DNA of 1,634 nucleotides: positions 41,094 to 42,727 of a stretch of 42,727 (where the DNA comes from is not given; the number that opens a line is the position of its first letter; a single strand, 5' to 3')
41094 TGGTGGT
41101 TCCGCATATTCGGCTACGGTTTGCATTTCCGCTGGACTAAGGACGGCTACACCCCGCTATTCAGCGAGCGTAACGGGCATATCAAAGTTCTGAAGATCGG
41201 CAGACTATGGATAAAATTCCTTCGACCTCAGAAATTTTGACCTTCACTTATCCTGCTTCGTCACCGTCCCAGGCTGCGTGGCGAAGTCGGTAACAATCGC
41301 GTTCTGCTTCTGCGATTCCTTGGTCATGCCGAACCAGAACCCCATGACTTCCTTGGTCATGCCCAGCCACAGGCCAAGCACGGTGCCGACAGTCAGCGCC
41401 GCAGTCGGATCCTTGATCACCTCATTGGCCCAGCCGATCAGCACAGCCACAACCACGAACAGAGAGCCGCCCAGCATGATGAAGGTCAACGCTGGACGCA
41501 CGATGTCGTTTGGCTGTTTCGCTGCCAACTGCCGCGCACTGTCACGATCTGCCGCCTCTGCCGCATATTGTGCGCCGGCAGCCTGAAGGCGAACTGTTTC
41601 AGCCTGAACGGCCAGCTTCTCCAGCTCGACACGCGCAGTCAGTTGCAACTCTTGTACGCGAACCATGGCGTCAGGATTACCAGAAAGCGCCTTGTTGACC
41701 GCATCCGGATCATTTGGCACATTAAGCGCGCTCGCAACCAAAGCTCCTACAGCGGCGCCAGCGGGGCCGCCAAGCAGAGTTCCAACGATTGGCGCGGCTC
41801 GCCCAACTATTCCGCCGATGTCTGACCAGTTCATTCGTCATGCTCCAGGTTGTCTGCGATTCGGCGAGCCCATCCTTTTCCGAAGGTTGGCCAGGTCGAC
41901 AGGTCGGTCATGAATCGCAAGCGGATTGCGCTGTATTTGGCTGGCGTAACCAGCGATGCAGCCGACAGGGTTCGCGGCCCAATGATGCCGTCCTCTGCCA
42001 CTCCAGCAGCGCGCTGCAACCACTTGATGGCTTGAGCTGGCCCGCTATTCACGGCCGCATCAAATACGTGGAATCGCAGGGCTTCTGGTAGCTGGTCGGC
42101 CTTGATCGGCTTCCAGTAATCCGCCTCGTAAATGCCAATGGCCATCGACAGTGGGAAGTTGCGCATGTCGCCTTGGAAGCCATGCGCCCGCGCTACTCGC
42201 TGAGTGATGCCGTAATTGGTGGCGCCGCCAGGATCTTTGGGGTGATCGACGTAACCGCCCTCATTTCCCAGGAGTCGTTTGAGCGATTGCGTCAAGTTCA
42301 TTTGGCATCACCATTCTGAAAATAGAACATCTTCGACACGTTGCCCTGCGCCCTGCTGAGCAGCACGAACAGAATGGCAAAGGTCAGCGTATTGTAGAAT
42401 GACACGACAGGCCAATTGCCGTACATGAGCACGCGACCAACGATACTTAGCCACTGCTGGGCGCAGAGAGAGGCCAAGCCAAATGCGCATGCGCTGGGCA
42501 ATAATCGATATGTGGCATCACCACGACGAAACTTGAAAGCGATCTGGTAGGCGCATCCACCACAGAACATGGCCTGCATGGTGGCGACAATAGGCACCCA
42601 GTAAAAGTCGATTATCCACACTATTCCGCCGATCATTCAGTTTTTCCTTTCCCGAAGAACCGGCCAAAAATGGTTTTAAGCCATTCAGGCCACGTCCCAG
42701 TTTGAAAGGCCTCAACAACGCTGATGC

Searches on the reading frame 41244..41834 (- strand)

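Call 52: search_protein_families(library=phrogs, proteins=[window:41244-41834:-], max_evalue=0.001)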
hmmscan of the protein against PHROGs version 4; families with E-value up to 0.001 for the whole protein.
window:41244-41834:- (196 aa): 1 family
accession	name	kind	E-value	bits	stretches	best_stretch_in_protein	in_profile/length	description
phrog_1544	-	unknown function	1.4e-38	133.6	1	1-181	1-192/200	-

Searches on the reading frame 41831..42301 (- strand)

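Call 52: search_protein_families(library=phrogs, proteins=[window:41831-42301:-], max_evalue=0.001)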
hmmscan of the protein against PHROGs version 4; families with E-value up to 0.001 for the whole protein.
window:41831-42301:- (156 aa): 4 families
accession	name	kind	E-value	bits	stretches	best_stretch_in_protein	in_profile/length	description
phrog_315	-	lysis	1.2e-49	170.5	1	2-152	334-488/677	endolysin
phrog_12853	-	unknown function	2.8e-28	100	1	1-114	1-128/131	-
phrog_24205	-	unknown function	0.0002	22.3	1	1-29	1-29/45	-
phrog_1493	-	lysis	0.00084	19.6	1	89-149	279-340/394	endolysin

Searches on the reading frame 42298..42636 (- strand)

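Call 52: search_protein_families(library=phrogs, proteins=[window:42298-42636:-], max_evalue=0.001)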
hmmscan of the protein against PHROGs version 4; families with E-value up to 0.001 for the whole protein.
window:42298-42636:- (112 aa): 1 family
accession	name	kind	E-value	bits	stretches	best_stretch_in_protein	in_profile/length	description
phrog_217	-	lysis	4e-12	47.1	1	17-105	6-88/92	holin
